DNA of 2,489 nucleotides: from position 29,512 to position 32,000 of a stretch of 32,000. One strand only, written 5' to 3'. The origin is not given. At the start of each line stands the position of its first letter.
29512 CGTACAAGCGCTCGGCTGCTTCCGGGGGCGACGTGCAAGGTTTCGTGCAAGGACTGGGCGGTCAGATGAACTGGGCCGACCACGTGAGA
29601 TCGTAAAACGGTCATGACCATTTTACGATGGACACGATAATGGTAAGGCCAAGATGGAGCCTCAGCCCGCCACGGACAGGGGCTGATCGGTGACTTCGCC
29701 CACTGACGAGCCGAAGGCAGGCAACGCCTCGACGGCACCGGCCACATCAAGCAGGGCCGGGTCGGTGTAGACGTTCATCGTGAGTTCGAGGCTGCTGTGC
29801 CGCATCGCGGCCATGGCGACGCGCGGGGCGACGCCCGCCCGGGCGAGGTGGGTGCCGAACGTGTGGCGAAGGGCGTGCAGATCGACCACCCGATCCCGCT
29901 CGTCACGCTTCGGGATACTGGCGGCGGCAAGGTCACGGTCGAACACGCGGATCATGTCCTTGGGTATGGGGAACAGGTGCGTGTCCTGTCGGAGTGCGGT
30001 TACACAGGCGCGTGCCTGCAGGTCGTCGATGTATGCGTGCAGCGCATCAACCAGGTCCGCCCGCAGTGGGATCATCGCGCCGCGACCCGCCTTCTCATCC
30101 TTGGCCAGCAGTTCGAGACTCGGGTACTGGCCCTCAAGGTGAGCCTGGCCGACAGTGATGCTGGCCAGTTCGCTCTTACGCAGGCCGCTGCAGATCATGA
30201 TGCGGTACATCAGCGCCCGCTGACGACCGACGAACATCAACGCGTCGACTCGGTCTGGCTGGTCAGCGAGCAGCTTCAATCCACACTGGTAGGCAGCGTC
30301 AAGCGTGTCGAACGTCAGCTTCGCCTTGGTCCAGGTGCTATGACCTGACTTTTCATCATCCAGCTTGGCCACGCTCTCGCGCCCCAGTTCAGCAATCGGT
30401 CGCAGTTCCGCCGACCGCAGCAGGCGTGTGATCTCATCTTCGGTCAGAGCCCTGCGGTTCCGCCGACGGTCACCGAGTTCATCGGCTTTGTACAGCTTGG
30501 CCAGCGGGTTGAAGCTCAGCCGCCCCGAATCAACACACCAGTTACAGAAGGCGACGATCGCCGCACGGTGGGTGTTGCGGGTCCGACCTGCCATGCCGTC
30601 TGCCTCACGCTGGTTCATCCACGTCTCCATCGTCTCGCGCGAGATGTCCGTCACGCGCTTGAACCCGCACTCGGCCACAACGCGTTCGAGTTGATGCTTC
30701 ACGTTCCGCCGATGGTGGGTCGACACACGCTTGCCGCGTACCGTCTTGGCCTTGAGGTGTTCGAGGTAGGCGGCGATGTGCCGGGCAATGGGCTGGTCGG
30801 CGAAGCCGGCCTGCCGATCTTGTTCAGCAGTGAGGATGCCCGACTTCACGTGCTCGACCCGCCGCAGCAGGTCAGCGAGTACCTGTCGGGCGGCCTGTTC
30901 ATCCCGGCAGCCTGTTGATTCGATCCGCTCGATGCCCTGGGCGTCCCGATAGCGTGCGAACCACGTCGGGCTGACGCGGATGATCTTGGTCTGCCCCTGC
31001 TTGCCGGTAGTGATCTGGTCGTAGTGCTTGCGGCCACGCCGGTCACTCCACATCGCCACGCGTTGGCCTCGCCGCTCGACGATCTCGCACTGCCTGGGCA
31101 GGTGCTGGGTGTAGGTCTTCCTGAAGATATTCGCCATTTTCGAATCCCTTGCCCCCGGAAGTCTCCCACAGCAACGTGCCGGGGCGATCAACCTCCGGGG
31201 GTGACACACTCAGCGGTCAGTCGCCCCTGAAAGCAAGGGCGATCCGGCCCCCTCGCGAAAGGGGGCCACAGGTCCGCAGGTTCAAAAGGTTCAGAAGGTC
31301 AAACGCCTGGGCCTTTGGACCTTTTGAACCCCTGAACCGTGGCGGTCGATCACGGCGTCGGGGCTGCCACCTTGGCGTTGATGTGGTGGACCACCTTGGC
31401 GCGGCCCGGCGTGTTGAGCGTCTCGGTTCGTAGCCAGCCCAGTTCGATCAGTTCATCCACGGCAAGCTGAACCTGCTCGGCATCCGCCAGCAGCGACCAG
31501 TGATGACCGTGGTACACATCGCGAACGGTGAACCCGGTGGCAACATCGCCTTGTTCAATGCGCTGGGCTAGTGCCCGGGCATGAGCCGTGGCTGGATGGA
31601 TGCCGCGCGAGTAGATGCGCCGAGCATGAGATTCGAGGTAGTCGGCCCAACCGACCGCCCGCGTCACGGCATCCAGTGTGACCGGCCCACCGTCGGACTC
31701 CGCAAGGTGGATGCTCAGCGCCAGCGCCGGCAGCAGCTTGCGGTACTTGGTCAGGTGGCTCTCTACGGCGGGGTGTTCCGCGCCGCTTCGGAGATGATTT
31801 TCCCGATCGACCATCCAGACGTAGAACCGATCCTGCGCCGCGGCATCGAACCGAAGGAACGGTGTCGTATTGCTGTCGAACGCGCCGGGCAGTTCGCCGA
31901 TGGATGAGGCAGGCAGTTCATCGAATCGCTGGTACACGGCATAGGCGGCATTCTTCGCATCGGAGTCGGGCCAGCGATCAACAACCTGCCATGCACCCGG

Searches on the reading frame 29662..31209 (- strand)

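Call 104: search_protein_families(library=pfam, proteins=[window:29662-31209:-], max_evalue=0.00001)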
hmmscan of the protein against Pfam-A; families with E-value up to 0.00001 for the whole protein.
window:29662-31209:- (515 aa): 1 family
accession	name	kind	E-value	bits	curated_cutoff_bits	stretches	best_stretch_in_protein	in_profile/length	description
PF00589.27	Phage_integrase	-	2.8e-15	56.9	27.1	1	332-484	25-168/172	Phage integrase family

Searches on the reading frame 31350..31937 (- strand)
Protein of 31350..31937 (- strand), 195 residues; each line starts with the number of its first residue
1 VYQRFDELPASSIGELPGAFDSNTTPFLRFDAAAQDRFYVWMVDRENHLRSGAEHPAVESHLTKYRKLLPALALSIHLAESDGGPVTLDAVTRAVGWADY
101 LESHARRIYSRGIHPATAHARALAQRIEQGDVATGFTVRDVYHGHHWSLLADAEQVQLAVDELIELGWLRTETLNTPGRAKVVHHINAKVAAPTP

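Call 104: search_protein_families(library=pfam, proteins=[window:31350-31937:-], max_evalue=0.00001)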
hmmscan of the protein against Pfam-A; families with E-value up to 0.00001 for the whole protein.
window:31350-31937:- (195 aa): 1 family
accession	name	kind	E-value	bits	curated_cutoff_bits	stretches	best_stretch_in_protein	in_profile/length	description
PF13148.11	DUF3987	-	1.2e-18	67.9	27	1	4-110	257-363/364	Protein of unknown function (DUF3987)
